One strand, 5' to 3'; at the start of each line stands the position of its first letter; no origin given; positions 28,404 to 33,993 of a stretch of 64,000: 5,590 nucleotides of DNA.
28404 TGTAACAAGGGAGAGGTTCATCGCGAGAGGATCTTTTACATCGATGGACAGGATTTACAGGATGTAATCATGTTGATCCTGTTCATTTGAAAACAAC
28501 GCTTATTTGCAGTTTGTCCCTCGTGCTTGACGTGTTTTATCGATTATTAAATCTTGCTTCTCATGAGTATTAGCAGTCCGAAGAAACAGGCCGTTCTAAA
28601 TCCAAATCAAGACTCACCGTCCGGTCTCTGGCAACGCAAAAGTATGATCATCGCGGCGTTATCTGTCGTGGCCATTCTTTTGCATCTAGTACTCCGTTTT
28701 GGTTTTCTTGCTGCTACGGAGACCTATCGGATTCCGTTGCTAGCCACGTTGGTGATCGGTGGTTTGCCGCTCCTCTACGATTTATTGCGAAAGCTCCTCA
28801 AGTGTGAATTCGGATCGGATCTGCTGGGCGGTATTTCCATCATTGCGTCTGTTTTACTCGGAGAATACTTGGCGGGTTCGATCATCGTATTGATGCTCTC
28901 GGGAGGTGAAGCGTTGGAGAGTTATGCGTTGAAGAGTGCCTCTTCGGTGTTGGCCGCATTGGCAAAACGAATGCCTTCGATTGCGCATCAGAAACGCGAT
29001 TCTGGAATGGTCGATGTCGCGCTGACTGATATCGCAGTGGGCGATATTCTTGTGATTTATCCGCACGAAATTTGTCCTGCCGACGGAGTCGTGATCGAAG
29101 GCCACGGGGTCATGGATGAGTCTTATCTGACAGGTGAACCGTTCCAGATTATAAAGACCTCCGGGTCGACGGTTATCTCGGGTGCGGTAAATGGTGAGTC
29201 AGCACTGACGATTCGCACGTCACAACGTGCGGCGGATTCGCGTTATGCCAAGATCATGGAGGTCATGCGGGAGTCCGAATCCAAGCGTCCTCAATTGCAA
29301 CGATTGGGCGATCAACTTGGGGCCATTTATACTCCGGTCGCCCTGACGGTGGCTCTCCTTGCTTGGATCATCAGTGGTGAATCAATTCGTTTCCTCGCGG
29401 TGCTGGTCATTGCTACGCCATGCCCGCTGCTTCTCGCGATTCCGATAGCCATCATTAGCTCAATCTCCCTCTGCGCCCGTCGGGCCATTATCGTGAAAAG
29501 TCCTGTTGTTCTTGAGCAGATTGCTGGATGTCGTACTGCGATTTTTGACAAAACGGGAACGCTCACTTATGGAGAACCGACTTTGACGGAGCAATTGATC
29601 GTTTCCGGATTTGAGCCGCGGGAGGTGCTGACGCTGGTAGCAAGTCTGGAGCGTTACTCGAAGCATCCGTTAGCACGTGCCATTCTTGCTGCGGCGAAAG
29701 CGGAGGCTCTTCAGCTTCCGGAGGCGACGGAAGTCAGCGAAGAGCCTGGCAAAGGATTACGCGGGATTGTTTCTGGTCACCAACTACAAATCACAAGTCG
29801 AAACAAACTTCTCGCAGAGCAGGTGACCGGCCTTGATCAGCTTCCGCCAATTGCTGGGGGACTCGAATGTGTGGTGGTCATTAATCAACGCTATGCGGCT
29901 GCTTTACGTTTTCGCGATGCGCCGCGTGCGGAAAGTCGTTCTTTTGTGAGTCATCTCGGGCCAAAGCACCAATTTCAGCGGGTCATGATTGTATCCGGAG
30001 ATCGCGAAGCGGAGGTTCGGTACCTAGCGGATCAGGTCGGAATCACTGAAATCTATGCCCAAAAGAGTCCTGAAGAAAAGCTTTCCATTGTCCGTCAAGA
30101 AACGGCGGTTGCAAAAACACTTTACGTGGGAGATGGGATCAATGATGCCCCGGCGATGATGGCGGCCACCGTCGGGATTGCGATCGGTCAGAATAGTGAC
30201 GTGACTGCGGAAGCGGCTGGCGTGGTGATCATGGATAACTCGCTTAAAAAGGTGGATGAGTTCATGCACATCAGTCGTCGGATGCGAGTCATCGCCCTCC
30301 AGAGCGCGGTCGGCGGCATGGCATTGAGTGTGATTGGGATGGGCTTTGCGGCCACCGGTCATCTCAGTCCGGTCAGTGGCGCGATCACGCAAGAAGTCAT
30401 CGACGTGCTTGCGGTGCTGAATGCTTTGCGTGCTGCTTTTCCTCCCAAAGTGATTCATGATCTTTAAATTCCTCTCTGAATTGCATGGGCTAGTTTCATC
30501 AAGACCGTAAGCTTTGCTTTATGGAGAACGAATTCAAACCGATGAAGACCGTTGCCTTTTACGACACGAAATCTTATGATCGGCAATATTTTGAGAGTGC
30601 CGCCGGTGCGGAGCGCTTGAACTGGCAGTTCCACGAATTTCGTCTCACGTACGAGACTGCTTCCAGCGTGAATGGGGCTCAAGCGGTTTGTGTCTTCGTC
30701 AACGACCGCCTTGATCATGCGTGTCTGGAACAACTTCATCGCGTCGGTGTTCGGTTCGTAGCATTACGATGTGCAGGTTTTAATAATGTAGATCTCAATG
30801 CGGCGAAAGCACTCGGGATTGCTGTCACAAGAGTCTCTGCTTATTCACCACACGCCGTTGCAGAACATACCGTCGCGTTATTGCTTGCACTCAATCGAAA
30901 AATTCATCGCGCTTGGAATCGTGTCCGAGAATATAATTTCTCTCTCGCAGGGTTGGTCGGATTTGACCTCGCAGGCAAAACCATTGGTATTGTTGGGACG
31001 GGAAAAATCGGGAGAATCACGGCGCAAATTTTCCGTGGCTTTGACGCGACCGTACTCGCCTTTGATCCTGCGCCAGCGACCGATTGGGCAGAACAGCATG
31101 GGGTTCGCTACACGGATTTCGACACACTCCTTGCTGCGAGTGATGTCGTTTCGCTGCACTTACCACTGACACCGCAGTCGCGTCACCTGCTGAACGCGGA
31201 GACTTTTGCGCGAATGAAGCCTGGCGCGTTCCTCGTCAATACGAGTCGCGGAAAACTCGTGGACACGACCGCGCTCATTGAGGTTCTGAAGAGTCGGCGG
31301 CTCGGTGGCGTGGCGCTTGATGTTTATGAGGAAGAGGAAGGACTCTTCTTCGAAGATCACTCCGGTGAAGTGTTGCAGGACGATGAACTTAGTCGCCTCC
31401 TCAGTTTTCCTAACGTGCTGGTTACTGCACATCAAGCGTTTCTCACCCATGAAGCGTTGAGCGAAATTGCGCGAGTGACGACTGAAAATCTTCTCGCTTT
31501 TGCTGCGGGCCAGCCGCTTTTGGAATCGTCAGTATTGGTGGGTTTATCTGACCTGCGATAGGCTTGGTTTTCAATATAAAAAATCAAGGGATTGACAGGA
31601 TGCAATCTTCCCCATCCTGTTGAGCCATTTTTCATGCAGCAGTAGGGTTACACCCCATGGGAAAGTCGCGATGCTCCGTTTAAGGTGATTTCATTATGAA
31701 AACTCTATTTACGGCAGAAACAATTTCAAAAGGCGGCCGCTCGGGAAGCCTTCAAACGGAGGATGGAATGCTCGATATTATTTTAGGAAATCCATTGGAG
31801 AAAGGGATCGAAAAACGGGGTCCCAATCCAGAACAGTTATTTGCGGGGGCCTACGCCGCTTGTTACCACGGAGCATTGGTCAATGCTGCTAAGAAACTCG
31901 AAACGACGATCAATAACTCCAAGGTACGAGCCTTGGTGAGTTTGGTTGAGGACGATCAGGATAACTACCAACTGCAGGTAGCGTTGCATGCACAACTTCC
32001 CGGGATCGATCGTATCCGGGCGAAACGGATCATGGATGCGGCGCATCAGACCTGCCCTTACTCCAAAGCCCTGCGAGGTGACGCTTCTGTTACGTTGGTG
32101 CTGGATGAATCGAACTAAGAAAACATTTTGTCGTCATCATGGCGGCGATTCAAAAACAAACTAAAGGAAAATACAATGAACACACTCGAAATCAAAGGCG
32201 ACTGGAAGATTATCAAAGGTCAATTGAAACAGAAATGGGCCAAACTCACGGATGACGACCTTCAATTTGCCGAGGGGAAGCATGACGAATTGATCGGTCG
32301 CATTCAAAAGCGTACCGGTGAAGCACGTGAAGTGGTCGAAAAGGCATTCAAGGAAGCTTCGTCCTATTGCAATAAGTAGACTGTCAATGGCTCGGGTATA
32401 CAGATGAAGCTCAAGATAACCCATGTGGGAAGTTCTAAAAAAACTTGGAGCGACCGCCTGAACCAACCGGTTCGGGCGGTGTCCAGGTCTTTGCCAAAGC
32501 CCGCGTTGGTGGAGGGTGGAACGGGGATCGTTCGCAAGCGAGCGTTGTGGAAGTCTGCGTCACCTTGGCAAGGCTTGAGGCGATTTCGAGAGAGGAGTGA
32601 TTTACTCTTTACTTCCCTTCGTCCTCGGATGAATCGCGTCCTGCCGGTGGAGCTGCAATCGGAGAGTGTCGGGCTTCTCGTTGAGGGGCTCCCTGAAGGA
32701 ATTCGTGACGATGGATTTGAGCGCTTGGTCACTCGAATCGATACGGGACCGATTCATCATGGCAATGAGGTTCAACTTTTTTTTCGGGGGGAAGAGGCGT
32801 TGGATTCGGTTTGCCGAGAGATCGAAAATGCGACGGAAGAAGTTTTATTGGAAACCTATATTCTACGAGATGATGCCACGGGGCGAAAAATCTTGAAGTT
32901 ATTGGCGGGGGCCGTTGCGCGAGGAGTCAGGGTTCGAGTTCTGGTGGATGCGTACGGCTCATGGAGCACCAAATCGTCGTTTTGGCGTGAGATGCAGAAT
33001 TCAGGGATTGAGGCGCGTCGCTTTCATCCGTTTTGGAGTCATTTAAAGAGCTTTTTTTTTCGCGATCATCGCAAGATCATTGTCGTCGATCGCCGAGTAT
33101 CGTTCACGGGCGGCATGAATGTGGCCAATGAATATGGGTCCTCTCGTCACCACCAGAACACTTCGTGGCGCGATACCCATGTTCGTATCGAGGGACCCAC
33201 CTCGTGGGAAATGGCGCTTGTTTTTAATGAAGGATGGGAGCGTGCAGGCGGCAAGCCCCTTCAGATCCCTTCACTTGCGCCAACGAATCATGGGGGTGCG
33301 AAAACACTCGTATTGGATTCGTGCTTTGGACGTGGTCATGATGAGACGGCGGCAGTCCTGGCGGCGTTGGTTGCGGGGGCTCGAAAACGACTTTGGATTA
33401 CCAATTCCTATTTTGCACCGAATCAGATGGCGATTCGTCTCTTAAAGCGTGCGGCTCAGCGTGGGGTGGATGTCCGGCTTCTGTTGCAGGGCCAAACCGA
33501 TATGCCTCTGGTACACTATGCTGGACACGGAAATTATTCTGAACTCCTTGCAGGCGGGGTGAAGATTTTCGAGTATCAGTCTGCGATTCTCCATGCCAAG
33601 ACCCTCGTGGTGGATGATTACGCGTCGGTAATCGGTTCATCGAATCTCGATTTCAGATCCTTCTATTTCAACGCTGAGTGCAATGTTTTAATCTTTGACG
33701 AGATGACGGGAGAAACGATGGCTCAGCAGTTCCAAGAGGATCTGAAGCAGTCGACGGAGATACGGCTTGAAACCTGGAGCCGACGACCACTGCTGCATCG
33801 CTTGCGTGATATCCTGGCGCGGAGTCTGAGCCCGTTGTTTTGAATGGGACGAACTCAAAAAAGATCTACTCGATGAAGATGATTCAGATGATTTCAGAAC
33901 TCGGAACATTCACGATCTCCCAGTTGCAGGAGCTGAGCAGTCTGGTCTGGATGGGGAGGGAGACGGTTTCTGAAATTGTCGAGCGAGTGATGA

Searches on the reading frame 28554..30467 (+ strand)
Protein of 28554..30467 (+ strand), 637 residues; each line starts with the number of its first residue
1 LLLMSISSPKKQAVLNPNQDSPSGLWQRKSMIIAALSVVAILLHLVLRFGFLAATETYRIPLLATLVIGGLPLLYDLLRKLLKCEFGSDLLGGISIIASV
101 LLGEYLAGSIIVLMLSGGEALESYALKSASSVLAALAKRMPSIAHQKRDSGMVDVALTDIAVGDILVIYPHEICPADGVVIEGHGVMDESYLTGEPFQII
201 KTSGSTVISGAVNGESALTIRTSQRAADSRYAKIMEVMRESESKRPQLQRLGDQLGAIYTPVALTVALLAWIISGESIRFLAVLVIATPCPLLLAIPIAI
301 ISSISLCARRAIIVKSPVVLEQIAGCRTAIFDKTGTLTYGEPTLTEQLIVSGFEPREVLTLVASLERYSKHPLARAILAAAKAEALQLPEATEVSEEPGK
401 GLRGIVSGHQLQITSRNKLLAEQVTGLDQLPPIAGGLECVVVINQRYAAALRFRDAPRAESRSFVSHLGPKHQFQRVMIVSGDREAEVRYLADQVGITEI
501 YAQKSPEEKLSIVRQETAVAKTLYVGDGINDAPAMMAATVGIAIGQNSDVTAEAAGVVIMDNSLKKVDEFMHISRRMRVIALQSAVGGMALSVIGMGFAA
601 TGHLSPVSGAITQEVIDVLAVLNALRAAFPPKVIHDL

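Call 91: search_protein_families(library=pfam, proteins=[window:28554-30467:+], max_evalue=0.001)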
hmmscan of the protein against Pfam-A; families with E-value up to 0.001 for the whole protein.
window:28554-30467:+ (637 aa): 2 families
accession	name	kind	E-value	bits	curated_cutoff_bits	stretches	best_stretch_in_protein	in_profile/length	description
PF00122.25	E1-E2_ATPase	-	9.3e-40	136.5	28.1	1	140-310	3-181/181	E1-E2 ATPase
PF00702.32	Hydrolase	-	6e-20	72.9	26.4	1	327-538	2-190/191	haloacid dehalogenase-like hydrolase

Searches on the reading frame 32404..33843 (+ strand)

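Call 91: search_protein_families(library=pfam, proteins=[window:32404-33843:+], max_evalue=0.001)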
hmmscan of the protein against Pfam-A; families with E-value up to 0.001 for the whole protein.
window:32404-33843:+ (479 aa): 2 families
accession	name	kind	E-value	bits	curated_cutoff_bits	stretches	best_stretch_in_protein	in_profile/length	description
PF13091.12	PLDc_2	-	6.4e-45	152.7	27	2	322-446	4-131/132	PLD-like domain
PF00614.28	PLDc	-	6.3e-14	51.7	21.9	2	218-244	2-28/28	Phospholipase D Active site motif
